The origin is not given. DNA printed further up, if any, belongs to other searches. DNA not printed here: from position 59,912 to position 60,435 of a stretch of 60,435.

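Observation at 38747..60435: Giant (>7,229 aa, still incomplete) T9SS type B surface protein built from an uncharacterised two-cysteine module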

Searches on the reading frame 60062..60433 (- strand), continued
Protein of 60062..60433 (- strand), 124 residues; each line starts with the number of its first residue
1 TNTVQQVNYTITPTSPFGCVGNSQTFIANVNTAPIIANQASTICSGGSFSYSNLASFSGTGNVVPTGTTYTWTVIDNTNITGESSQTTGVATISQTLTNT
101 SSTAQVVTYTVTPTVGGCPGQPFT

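Call 74: list_cluster_members(proteins=[P0251, P0253, P0254, P0256, P0257, P0258, P0260])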
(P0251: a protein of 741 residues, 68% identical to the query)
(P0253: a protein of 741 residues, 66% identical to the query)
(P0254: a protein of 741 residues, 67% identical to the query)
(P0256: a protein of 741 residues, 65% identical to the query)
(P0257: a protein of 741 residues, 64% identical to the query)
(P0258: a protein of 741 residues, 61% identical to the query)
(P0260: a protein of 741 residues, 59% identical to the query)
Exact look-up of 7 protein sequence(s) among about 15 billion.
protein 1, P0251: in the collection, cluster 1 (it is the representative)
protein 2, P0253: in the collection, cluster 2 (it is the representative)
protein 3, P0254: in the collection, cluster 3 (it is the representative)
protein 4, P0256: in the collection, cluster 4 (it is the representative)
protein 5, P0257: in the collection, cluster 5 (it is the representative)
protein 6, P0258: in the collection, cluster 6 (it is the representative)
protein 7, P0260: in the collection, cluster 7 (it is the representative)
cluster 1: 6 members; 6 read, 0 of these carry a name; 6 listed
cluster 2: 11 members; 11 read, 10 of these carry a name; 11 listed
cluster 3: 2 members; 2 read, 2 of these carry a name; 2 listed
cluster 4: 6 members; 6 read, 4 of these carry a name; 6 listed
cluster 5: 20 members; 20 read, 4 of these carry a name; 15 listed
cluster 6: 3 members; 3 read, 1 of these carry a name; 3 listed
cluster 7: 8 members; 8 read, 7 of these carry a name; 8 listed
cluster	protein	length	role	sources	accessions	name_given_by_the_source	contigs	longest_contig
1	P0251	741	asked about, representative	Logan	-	-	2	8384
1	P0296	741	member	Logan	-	-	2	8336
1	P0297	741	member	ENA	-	-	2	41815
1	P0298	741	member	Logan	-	-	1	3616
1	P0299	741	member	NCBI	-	-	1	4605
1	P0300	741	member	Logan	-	-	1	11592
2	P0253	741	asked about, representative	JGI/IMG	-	outer membrane protein OmpA-like peptidoglycan-associated protein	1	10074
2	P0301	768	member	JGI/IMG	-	outer membrane protein OmpA-like peptidoglycan-associated protein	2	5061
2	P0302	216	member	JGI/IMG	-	outer membrane protein OmpA-like peptidoglycan-associated protein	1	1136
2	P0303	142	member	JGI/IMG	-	outer membrane protein OmpA-like peptidoglycan-associated protein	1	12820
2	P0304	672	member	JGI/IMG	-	outer membrane protein OmpA-like peptidoglycan-associated protein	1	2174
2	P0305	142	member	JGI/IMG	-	outer membrane protein OmpA-like peptidoglycan-associated protein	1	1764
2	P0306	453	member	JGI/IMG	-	outer membrane protein OmpA-like peptidoglycan-associated protein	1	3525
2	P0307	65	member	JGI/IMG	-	outer membrane protein OmpA-like peptidoglycan-associated protein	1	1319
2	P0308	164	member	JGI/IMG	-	outer membrane protein OmpA-like peptidoglycan-associated protein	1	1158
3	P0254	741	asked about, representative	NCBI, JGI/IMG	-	outer membrane protein OmpA-like peptidoglycan-associated protein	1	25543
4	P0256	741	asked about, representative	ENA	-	-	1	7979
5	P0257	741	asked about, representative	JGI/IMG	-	outer membrane protein OmpA-like peptidoglycan-associated protein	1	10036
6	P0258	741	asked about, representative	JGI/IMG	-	outer membrane protein OmpA-like peptidoglycan-associated protein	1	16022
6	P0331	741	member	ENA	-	-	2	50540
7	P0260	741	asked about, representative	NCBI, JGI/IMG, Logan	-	outer membrane protein OmpA-like peptidoglycan-associated protein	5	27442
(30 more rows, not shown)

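Call 75: find_encoding_contigs(protein=P0331, flank=10000, max_places=4)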
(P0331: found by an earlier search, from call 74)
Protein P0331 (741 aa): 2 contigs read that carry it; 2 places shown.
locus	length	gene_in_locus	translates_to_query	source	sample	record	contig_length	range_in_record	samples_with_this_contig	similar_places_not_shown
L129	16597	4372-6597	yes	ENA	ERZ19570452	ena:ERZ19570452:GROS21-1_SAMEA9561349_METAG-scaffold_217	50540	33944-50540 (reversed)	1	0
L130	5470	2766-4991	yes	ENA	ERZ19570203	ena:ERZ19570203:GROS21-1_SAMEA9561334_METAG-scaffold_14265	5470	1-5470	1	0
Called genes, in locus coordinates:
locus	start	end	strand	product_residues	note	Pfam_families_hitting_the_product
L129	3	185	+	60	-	?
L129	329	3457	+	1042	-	PF18911:PKD_4 (faint), PF19406:PKD_5, PF13573:SprB (weak), PF13585:CHU_C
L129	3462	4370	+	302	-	PF13729:TraF_2 (weak), PF11751:PorP_SprF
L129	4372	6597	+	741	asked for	PF00691:OmpA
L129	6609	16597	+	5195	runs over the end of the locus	-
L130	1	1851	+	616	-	?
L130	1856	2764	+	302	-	PF13729:TraF_2 (weak), PF11751:PorP_SprF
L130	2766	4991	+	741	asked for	PF00691:OmpA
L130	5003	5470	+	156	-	?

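Call 83: search_protein_families(library=pfam, proteins=[L129:6609-8708:+, L129:329-3454:+], max_evalue=0.001)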
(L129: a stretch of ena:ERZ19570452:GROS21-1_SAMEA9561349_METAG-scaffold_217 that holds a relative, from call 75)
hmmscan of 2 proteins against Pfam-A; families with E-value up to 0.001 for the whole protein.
L129:6609-8708:+ (700 aa): 6 families
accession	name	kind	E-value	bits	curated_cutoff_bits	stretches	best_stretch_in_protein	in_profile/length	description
PF19406.5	PKD_5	-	3.8e-10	40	25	1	642-700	2-61/88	PKD-like domain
PF24312.1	Ig-like_POM152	-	2.8e-07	31.2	27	0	32-106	11-85/89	Nucleoporin POM152, Ig-like domain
PF18911.6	PKD_4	-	1.3e-06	28.8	27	0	488-520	49-81/85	PKD domain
PF22352.2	K319L-like_PKD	-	2.4e-05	24.7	27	0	38-113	7-84/84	K319L-like, PKD domain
PF00801.26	PKD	-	8.7e-05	22.9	23.5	0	459-520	13-78/80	PKD domain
PF13895.12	Ig_2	-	0.00018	22.1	27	1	128-194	12-77/79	Immunoglobulin domain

L129:329-3454:+ (1042 aa): 5 families
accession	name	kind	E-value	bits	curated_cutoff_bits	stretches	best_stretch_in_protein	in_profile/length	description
PF13585.12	CHU_C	-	4.6e-26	91.2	27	1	955-1040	3-86/86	CHU_C Type IX secretion signal domain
PF19406.5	PKD_5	-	4.7e-11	42.9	25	1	547-626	2-86/88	PKD-like domain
PF18911.6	PKD_4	-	6.2e-09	36.2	27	1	29-113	4-85/85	PKD domain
PF13573.12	SprB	-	1.3e-07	31.6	28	2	888-914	9-36/37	SprB repeat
PF18981.6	InlK_D3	-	0.00029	21.3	25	0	763-779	41-57/75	Internalin K domain (D3/D4)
